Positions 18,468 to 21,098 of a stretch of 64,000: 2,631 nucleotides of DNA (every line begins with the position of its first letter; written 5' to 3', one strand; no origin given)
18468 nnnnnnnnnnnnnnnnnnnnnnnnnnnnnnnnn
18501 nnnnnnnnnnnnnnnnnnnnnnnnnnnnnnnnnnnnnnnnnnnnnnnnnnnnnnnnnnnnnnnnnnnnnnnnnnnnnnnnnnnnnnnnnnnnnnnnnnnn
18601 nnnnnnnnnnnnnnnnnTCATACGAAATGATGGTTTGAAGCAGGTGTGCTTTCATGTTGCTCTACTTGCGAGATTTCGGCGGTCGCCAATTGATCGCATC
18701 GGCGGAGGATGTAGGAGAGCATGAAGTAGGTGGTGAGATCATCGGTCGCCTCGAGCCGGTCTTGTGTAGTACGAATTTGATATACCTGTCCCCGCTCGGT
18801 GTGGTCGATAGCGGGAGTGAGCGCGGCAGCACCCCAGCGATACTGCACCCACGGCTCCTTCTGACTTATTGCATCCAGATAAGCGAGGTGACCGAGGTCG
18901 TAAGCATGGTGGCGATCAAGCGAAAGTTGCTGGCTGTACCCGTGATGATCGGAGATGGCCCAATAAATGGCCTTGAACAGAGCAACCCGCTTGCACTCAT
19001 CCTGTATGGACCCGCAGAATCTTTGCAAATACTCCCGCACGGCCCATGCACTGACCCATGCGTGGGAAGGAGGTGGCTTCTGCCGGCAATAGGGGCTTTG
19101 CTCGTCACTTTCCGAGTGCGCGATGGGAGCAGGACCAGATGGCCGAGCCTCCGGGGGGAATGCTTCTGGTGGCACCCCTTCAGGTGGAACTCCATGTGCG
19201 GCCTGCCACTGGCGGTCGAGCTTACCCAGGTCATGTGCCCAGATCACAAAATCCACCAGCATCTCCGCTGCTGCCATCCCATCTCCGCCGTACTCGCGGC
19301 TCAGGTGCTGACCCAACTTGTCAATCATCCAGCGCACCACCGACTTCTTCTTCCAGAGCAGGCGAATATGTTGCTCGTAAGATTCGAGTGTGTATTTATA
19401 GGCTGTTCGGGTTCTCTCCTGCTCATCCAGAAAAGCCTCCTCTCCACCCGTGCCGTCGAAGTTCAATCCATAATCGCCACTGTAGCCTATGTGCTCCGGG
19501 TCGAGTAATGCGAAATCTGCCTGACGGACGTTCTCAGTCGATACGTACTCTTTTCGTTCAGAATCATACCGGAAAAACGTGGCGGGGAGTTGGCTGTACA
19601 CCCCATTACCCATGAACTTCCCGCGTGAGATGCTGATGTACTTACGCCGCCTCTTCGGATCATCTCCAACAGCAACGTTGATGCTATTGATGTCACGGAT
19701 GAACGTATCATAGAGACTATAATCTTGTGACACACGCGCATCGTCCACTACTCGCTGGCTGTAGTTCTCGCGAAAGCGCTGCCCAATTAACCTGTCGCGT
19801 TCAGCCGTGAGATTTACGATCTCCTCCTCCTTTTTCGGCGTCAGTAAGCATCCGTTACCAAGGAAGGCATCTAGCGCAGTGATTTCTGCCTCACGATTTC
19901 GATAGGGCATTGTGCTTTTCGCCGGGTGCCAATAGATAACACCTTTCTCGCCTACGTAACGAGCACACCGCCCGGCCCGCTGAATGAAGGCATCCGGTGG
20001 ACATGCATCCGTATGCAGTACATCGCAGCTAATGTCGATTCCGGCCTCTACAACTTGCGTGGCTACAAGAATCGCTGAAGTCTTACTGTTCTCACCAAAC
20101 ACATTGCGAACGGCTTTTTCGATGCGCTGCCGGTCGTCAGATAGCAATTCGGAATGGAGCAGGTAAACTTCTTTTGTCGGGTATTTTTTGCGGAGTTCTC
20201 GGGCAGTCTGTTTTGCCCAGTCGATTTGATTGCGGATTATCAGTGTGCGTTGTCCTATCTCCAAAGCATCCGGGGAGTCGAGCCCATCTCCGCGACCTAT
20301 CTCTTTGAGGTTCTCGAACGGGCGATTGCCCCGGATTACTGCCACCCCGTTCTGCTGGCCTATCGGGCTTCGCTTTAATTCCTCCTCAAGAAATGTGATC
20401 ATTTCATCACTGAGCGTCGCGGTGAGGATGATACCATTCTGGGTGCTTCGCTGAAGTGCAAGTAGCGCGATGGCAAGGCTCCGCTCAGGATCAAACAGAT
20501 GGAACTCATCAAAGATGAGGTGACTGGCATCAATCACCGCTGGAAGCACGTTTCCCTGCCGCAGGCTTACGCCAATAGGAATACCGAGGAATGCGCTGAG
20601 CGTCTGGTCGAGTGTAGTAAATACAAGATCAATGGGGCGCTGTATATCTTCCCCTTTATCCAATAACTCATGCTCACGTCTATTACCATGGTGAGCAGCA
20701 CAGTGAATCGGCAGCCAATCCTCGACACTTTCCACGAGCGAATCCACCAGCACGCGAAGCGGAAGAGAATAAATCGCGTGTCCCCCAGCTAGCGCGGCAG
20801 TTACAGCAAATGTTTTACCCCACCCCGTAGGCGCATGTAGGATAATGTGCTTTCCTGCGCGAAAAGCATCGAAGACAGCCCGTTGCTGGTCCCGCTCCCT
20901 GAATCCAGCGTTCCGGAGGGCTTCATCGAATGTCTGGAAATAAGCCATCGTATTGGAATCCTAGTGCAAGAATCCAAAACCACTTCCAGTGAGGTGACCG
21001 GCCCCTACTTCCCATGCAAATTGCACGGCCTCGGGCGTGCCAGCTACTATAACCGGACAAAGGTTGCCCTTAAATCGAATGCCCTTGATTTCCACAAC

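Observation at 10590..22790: Complete type I CRISPR-Cas locus whose gene order and domain mix fit no single canonical subtype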

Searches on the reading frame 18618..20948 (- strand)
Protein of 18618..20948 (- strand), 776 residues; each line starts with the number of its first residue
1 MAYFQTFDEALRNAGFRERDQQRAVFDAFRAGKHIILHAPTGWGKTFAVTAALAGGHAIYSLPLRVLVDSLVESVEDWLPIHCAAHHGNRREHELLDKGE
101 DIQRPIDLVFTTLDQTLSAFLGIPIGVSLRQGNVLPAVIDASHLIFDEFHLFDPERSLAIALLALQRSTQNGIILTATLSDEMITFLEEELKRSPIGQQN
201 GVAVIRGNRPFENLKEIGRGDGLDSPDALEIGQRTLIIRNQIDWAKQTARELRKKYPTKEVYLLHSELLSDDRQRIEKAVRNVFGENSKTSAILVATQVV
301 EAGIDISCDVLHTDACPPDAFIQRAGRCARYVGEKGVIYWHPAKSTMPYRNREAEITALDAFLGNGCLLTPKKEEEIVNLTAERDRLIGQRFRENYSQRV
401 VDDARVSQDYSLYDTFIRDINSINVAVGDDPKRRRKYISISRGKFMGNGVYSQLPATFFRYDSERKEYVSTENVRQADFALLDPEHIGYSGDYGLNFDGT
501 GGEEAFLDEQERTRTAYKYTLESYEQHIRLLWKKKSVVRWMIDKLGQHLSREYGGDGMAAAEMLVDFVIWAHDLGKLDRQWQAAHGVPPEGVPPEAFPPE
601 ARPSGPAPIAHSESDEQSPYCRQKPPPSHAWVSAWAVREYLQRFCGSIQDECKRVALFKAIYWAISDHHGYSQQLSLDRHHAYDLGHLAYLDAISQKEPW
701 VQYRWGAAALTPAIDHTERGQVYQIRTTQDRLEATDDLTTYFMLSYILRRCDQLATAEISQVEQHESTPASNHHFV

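Call 7: search_protein_families(library=ncbifam, proteins=[window:18618-20948:-], max_evalue=0.01)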
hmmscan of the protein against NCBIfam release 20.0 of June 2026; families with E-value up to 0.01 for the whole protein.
window:18618-20948:- (776 aa): 19 families
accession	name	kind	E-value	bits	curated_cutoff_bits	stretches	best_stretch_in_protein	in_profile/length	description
TIGR01587.1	cas3_core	equivalog_domain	4.8e-40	137.8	102.45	1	35-336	2-324/358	CRISPR-associated helicase Cas3'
TIGR02621.3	cas3_GSU0051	exception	3e-37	128.9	400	1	22-357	18-401/854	type I-G CRISPR-associated helicase/endonuclease Cas3g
NF007248.0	PRK09694.1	equivalog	6e-20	70.9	569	1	228-331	556-662/878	CRISPR-associated helicase/endonuclease Cas3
TIGR04121.1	DEXH_lig_assoc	equivalog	1.4e-10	39.6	850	1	7-50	3-46/804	ligase-associated DNA damage response DEXH box helicase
TIGR01596.1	cas3_HD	equivalog_domain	6.8e-09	36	43.45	1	546-756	19-177/178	CRISPR-associated endonuclease Cas3''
TIGR03158.1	cas3_cyano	exception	1.2e-07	31.2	69.1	1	264-327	292-355/357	type I-D CRISPR-associated helicase Cas3'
TIGR00643.1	recG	equivalog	2.5e-05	23.2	659.4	1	242-306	466-524/629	ATP-dependent DNA helicase RecG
NF008168.0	PRK10917.2-2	equivalog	0.0001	20.7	718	1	242-306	594-653/795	ATP-dependent DNA helicase RecG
NF040935.1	helicase_Hel308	equivalog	0.00048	18.4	1200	1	21-190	31-194/704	ATP-dependent DNA helicase Hel308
NF008165.0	PRK10917.1-3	equivalog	0.00097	17.7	711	1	243-306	493-551/692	ATP-dependent DNA helicase RecG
NF053631.1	RNA_helic_CshA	equivalog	0.0012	17.8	646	0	265-337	268-336/434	degradosome RNA helicase CshA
TIGR00580.2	mfd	equivalog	0.0017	16.8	800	1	236-307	646-711/907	transcription-repair coupling factor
NF008163.0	PRK10917.1-1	equivalog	0.0024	16.2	796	1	244-307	502-559/692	ATP-dependent DNA helicase RecG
NF053712.1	repair_DEAH_YoaA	equivalog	0.0026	16.5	680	0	14-72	15-79/630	DNA repair helicase YoaA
NF008166.0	PRK10917.1-4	equivalog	0.0031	15.6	864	1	241-307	512-572/705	ATP-dependent DNA helicase RecG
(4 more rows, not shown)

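Call 8: search_protein_families(library=pfam, proteins=[window:18618-20948:-], max_evalue=0.01)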
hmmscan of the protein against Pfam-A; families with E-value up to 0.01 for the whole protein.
window:18618-20948:- (776 aa): 5 families
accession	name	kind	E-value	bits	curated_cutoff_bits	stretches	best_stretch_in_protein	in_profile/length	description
PF22590.2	Cas3-like_C_2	-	1.6e-28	99.5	27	1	232-330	2-103/106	CRISPR-associated nuclease/helicase Cas3, C-terminal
PF00270.35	DEAD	-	1.1e-14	55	26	1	20-182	2-163/167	DEAD/DEAH box helicase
PF00271.37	Helicase_C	-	1.3e-11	45.2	23.5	1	230-331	13-109/110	Helicase conserved C-terminal domain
PF18019.7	Cas3_HD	-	3.1e-08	34.3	23.1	1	539-683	32-143/207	Cas3, HD domain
PF04851.21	ResIII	-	0.00032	21.1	22.5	0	21-179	7-162/164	Type III restriction enzyme, res subunit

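Call 9: search_protein_families(library=padloc, proteins=[window:18618-20948:-], max_evalue=0.1)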
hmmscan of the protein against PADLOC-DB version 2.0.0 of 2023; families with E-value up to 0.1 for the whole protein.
window:18618-20948:- (776 aa): 45 families (the best 25 are shown)
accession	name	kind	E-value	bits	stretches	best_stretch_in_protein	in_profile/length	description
PDLC01710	Cas3a1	-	2.2e-56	189.7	1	20-343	200-558/745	Cas3_1_CAS-I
PDLC01757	Cas3b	-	2.1e-45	153.5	2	28-425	200-592/676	-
PDLC01767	Cas3e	-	7.4e-45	151.6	2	108-332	300-520/680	-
PDLC00938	Cas3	-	1.3e-40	137.8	1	35-336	2-324/358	CRISPR-associated helicase Cas3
PDLC01770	Cas3g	-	4.5e-40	135.8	1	32-656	26-628/733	-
PDLC01252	Cas3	-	7.2e-40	135.4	1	35-349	2-309/324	CAS-I; effector_G3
PDLC01762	Cas3b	-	3.8e-38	129.5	1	31-476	239-663/692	-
PDLC01761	Cas3b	-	3.6e-37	126.4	1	27-338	226-541/705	-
PDLC02080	Cas3b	-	4e-29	99.6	1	89-356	338-598/709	-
PDLC01759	Cas3b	-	1.3e-24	84.9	1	232-340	441-547/711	-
PDLC02079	Cas3b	-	4e-24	82.8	1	227-349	425-552/691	-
PDLC02081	Cas3b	-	4.9e-23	79.5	1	138-398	319-592/705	-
PDLC02082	Cas3b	-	1.7e-22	77.7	1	233-334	464-558/734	-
PDLC01768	Cas3e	-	3.4e-21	73.5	1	231-334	207-314/533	-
PDLC01765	Cas3c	-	3.3e-20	70.5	1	28-348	179-480/612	-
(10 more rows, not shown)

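Call 41: search_solved_structures(query=window:18618-20948:-, max_evalue=0.01)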
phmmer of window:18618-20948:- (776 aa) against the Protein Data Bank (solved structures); distinct sequences matched with E-value up to 0.01: 10.
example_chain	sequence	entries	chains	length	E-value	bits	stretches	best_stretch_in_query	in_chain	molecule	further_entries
8wtk_A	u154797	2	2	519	1.5e-17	66.3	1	33-360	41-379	CRISPR-associated helicase Cas3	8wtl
7tr8_A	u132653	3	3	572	2.8e-15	58.8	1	28-345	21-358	CRISPR-associated helicase Cas3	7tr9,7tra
7r2k_A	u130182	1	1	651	5.9e-15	57.7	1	28-346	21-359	CRISPR-associated helicase Cas3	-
6c66_G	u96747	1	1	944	4e-08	35.2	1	259-332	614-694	CRISPR-associated helicase, Cas3 family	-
4qqw_A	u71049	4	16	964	4.2e-08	35.1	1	259-332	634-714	CRISPR-associated helicase, Cas3 family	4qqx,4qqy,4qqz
4q2c_A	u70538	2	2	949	2.2e-06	29.4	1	228-331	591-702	CRISPR-associated helicase Cas3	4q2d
9g44_A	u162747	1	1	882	0.00049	21.6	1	76-334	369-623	DEAD-like helicases-like protein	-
2va8_A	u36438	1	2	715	0.0022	19.5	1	20-181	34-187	SKI2-TYPE HELICASE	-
9b15_A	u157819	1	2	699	0.0025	19.3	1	21-157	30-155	ATP-dependent DNA helicase Hel308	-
2p6r_A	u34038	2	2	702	0.0026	19.2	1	21-157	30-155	afUHEL308 HELICASE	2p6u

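Call 44: find_homologous_proteins(query=window:18618-20948:-, max_evalue=1e-10)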
Query window:18618-20948:- (776 aa): 951 proteins with E <= 1e-10 among 8000 candidates; the best 120 are listed.
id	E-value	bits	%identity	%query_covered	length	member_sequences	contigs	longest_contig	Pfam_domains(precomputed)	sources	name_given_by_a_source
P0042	0.0e+0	1804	100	100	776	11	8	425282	PF00270.36,PF18019.8,PF00271.38,PF22590.3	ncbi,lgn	-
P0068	0.0e+0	1385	77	99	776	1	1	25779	PF00270.36,PF18019.8,PF00271.38,PF22590.3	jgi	jgi:CRISPR-associated endonuclease/helicase Cas3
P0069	0.0e+0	1248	72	100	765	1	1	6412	PF00270.36,PF18019.8,PF00271.38,PF22590.3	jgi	jgi:CRISPR-associated endonuclease/helicase Cas3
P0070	0.0e+0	1193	68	99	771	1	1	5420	PF00270.36,PF18019.8,PF00271.38,PF22590.3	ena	-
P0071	0.0e+0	1164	67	99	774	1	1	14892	PF00270.36,PF18019.8,PF00271.38,PF22590.3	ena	-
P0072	3.3e-287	973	56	100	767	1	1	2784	PF00270.36,PF18019.8,PF00271.38,PF22590.3,PF04851.22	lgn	-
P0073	1.3e-246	839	53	100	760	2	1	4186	PF00270.36,PF18019.8,PF00271.38,PF22590.3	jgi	jgi:CRISPR-associated endonuclease/helicase Cas3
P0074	2.6e-234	798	51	98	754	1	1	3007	PF00270.36,PF00271.38,PF22590.3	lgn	-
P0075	5.3e-233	794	52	97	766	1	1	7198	PF00270.36,PF18019.8,PF00271.38,PF22590.3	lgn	-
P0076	2.1e-230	785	50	97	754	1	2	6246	PF00270.36,PF00271.38,PF22590.3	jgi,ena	-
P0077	2.5e-230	785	49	99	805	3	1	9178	PF00270.36,PF00271.38,PF22590.3,PF04851.22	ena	-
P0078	1.1e-229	783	49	98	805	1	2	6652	PF00270.36,PF18019.8,PF00271.38,PF22590.3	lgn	-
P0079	2.0e-229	782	50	99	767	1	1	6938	PF00270.36,PF00271.38,PF22590.3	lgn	-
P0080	1.0e-227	776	50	100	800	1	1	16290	PF00270.36,PF18019.8,PF00271.38,PF22590.3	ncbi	-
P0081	5.4e-227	774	51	99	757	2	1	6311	PF00270.36,PF18019.8,PF00271.38,PF22590.3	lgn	-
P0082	2.0e-226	772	50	98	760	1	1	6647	PF00270.36,PF18019.8,PF00271.38,PF22590.3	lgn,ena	-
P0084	4.9e-225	767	51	97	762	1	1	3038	PF00270.36,PF18019.8,PF00271.38,PF22590.3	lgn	-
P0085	8.1e-225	767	50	98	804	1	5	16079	PF00270.36,PF18019.8,PF00271.38,PF22590.3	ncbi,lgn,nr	ncbi:MAG: CRISPR-associated helicase Cas3' [Phaeodactylibacter sp.]|nr:CRISPR-associated helicase Ca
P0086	1.2e-224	766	51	97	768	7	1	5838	PF00270.36,PF18019.8,PF00271.38,PF22590.3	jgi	jgi:CRISPR-associated endonuclease/helicase Cas3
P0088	4.0e-223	761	48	98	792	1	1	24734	PF00270.36,PF18019.8,PF00271.38,PF22590.3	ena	-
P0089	5.4e-223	761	50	98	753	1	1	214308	PF00270.36,PF18019.8,PF00271.38,PF22590.3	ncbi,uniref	ncbi:CRISPR-associated helicase/endonuclease Cas3 [Nibrella viscosa]|uniref:CRISPR-associated helica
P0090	1.1e-222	760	50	98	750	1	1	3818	PF00270.36,PF18019.8,PF00271.38,PF22590.3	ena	-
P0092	5.3e-222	757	50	98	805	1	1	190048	PF00270.36,PF18019.8,PF00271.38,PF22590.3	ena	-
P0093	1.2e-221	756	50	97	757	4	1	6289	PF00270.36,PF18019.8,PF00271.38,PF22590.3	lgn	-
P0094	1.2e-221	756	49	99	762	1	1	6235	PF00270.36,PF18019.8,PF00271.38,PF22590.3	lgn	-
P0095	1.4e-221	756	49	99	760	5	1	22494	PF00270.36,PF18019.8,PF00271.38,PF22590.3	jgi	-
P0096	3.0e-221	755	49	99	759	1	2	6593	PF00270.36,PF18019.8,PF00271.38,PF22590.3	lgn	-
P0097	6.2e-221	754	50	98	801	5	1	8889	PF00270.36,PF18019.8,PF00271.38,PF22590.3,PF04851.22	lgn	-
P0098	1.1e-220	753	48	100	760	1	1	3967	PF00270.36,PF18019.8,PF00271.38,PF22590.3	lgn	-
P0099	1.1e-220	753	49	98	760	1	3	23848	PF00270.36,PF18019.8,PF00271.38,PF22590.3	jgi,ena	jgi:CRISPR-associated endonuclease/helicase Cas3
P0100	3.5e-220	751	50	97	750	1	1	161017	PF00270.36,PF18019.8,PF00271.38,PF22590.3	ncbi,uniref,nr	ncbi:CRISPR-associated helicase Cas3' [Fibrella aquatilis]|uniref:CRISPR-associated helicase Cas3 n=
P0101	5.1e-220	751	48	99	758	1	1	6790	PF00270.36,PF18019.8,PF00271.38,PF22590.3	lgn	-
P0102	6.2e-220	751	49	99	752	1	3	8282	PF00270.36,PF18019.8,PF00271.38,PF22590.3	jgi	jgi:CRISPR-associated endonuclease/helicase Cas3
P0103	3.7e-219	748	49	99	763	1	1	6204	PF00270.36,PF18019.8,PF00271.38,PF22590.3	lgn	-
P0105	4.8e-218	744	49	98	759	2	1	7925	PF00270.36,PF18019.8,PF00271.38,PF22590.3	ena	-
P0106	6.9e-218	744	49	99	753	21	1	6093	PF00270.36,PF18019.8,PF00271.38,PF22590.3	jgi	jgi:CRISPR-associated endonuclease/helicase Cas3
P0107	7.8e-218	744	49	99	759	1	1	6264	PF00270.36,PF18019.8,PF00271.38,PF22590.3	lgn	-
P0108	1.3e-217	743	48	99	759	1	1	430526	PF00270.36,PF18019.8,PF00271.38,PF22590.3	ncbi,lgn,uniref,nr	ncbi:CRISPR-associated helicase Cas3' [Fodinibius saliphilus]|uniref:CRISPR-associated helicase Cas3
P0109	1.9e-217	742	48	99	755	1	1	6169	PF00270.36,PF18019.8,PF00271.38,PF22590.3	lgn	-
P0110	5.4e-216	738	49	99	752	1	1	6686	PF00270.36,PF18019.8,PF00271.38,PF22590.3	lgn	-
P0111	3.6e-215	735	48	97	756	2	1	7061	PF00270.36,PF18019.8,PF00271.38,PF22590.3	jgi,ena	-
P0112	1.0e-213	730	48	98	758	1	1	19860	PF00270.36,PF18019.8,PF00271.38,PF22590.3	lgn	-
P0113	4.8e-213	728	48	97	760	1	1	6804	PF00270.36,PF18019.8,PF00271.38,PF22590.3,PF04851.22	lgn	-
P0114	8.9e-211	720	49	98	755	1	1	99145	PF00270.36,PF18019.8,PF00271.38,PF22590.3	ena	-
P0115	1.9e-209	716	48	98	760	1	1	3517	PF00270.36,PF18019.8,PF00271.38,PF22590.3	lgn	-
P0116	2.8e-209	715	47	99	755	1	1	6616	PF00270.36,PF18019.8,PF00271.38,PF22590.3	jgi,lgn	jgi:CRISPR-associated endonuclease/helicase Cas3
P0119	1.1e-197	677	47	98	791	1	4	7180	PF00270.36,PF18019.8,PF00271.38,PF22590.3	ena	-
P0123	4.0e-176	606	43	98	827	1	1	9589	PF00270.36,PF18019.8,PF00271.38,PF22590.3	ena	-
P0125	1.0e-138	482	44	75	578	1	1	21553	PF18019.8,PF00271.38,PF22590.3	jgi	jgi:CRISPR-associated endonuclease/helicase Cas3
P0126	1.5e-114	402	43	64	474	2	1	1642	PF18019.8,PF00271.38,PF22590.3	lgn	-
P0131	4.0e-65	239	27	96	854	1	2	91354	PF00270.36,PF18019.8,PF00271.38,PF22590.3,PF04851.22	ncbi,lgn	-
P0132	1.7e-63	233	28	95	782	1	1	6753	PF00270.36,PF18019.8,PF00271.38,PF22590.3,PF04851.22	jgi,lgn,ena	-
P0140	3.9e-61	225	30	84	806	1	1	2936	PF00270.36,PF18019.8,PF00271.38,PF22590.3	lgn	-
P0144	7.0e-59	218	29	84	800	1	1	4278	PF00270.36,PF18019.8,PF00271.38,PF22590.3,PF13481.13,PF04851.22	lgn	-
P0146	4.0e-58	215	28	79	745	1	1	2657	PF00270.36,PF01966.29,PF18019.8,PF00271.38,PF22590.3,PF04851.22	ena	-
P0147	1.5e-57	214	31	84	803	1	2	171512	PF00270.36,PF18019.8,PF00271.38,PF22590.3,PF04851.22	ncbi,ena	-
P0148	5.1e-57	212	30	95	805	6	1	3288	PF00270.36,PF18019.8,PF00271.38,PF22590.3,PF04851.22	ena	-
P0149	6.2e-57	212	30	75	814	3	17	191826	PF00270.36,PF18019.8,PF00271.38,PF22590.3,PF04851.22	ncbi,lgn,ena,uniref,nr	ncbi:CRISPR-associated helicase Cas3/CRISPR-associated endonuclease Cas3-HD [Schinkia azotoformans M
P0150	7.8e-57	211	29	84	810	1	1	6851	PF00270.36,PF18019.8,PF00271.38,PF22590.3,PF04851.22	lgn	-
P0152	1.0e-56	211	29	96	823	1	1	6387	PF00270.36,PF18019.8,PF00271.38,PF22590.3,PF04851.22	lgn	-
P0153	2.4e-56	210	27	95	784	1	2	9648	PF00270.36,PF18019.8,PF00271.38,PF22590.3,PF04851.22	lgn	-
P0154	7.9e-56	208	28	95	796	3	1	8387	PF00270.36,PF18019.8,PF00271.38,PF22590.3,PF04851.22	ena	-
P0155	1.0e-55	208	29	95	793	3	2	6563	PF00270.36,PF18019.8,PF00271.38,PF22590.3,PF04851.22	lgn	-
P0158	6.7e-55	205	30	83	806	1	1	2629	PF00270.36,PF18019.8,PF00271.38,PF22590.3,PF04851.22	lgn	-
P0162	5.3e-54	202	29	86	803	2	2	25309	PF00270.36,PF18019.8,PF00271.38,PF22590.3,PF04851.22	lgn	-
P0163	5.6e-54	202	28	95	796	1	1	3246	PF00270.36,PF18019.8,PF00271.38,PF22590.3,PF04851.22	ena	-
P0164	7.1e-54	201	31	73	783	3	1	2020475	PF00270.36,PF18019.8,PF00271.38,PF22590.3,PF04851.22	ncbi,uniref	ncbi:CRISPR-associated helicase Cas3' [Desulfothermobacter acidiphilus]|uniref:CRISPR-associated hel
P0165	7.4e-54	201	29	95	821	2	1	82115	PF00270.36,PF18019.8,PF00271.38,PF22590.3,PF04851.22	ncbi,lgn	-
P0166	7.9e-54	201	30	74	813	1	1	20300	PF00270.36,PF18019.8,PF00271.38,PF22590.3,PF04851.22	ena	-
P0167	1.0e-53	201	29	95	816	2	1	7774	PF00270.36,PF18019.8,PF00271.38,PF22590.3,PF04851.22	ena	-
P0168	1.4e-53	200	29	95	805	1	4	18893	PF00270.36,PF18019.8,PF00271.38,PF22590.3,PF04851.22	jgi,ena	-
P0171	4.5e-53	199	28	88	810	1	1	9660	PF00270.36,PF18019.8,PF00271.38,PF22590.3,PF04851.22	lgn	-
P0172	8.3e-53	198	28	93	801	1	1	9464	PF00270.36,PF18019.8,PF00271.38,PF22590.3,PF04851.22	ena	-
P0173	8.8e-53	198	28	95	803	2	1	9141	PF00270.36,PF18019.8,PF00271.38,PF22590.3,PF04851.22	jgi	jgi:CRISPR-associated endonuclease/helicase Cas3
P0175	1.4e-52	197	28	98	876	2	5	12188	PF00270.36,PF18019.8,PF00271.38,PF22590.3,PF04851.22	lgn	-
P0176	1.6e-52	197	27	95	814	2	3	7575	PF00270.36,PF18019.8,PF00271.38,PF22590.3,PF04851.22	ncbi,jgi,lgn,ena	-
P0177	2.0e-52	197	29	84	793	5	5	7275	PF00270.36,PF18019.8,PF00271.38,PF22590.3,PF04851.22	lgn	-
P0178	2.0e-52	197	28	95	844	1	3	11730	PF00270.36,PF18019.8,PF00271.38,PF22590.3,PF04851.22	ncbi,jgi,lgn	jgi:CRISPR-associated endonuclease/helicase Cas3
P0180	2.7e-52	196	27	95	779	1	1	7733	PF00270.36,PF18019.8,PF00271.38,PF22590.3,PF04851.22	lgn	-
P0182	3.6e-52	196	29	80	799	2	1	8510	PF00270.36,PF18019.8,PF00271.38,PF22590.3,PF04851.22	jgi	-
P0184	4.4e-52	195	30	95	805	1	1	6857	PF00270.36,PF18019.8,PF00271.38,PF22590.3,PF04851.22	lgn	-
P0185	4.6e-52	195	29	84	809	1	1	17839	PF00270.36,PF18019.8,PF00271.38,PF22590.3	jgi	jgi:CRISPR-associated endonuclease/helicase Cas3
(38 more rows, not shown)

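Call 46: find_encoding_contigs(protein=P0149, flank=9000, max_places=1)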
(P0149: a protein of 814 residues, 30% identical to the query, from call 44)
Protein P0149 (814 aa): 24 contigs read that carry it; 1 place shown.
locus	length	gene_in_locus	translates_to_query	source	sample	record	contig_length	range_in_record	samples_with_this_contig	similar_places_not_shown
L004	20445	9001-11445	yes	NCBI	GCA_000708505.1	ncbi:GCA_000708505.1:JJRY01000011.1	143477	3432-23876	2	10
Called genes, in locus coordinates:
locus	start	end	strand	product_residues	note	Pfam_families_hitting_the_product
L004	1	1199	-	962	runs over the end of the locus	PF02463:SMC_N (faint), PF13304:AAA_21 (faint), PF13558:SbcC_Walker_B (faint)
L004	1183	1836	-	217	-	-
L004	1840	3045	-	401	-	-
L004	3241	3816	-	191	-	-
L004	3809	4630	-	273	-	PF06114:Peptidase_M78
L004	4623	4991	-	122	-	PF01381:HTH_3, PF13443:HTH_26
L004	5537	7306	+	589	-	-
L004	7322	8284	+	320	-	PF01905:DevR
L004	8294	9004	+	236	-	-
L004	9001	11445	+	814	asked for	PF00270:DEAD, PF04851:ResIII (faint), PF00271:Helicase_C, PF22590:Cas3-like_C_2, PF18019:Cas3_HD (weak)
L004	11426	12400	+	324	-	PF27225:AF_1859_N, PF10040:CRISPR_Cas6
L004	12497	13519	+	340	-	PF01867:Cas_Cas1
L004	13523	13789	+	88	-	PF09827:CRISPR_Cas2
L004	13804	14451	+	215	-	PF01930:Cas_Cas4, PF12705:PDDEXK_1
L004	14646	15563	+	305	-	PF03547:Mem_trans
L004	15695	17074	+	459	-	PF00083:Sugar_tr, PF06609:TRI12, PF13347:MFS_2 (faint), PF07690:MFS_1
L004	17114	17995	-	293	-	PF00892:EamA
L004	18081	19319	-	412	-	PF00375:SDF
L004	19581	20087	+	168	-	-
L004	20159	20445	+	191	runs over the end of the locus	PF00440:TetR_N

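Call 47: find_encoding_contigs(protein=P0108, flank=9000, max_places=1)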
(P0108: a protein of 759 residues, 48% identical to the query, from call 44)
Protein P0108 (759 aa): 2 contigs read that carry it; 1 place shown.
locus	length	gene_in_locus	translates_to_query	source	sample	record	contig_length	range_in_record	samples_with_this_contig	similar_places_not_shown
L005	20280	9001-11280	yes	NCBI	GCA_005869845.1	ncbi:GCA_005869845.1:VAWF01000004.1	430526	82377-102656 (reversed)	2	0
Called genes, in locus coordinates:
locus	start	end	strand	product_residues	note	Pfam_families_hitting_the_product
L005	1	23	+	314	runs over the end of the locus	PF00561:Abhydrolase_1, PF12146:Hydrolase_4 (weak), PF12697:Abhydrolase_6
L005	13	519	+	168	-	PF04542:Sigma70_r2, PF08281:Sigma70_r4_2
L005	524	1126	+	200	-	-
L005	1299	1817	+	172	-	-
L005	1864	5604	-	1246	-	PF02574:S-methyl_trans, PF00809:Pterin_bind, PF02607:B12-binding_2, PF02310:B12-binding, PF02965:Met_synt_B12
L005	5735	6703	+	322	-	PF02219:MTHFR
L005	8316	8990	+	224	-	PF01881:Cas_Cas6_C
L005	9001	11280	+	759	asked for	PF00270:DEAD, PF00271:Helicase_C, PF22590:Cas3-like_C_2, PF18019:Cas3_HD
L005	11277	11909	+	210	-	-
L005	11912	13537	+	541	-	-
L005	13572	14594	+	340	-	PF01905:DevR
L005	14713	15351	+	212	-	-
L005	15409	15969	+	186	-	PF01930:Cas_Cas4, PF12705:PDDEXK_1, PF01930:Cas_Cas4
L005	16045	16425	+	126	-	PF05635:23S_rRNA_IVP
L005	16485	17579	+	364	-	PF01867:Cas_Cas1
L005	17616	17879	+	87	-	PF09827:CRISPR_Cas2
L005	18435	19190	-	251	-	PF03883:H2O2_YaaD, PF21818:DUF6884 (weak)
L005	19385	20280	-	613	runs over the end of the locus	PF01839:FG-GAP (faint), PF13517:FG-GAP_3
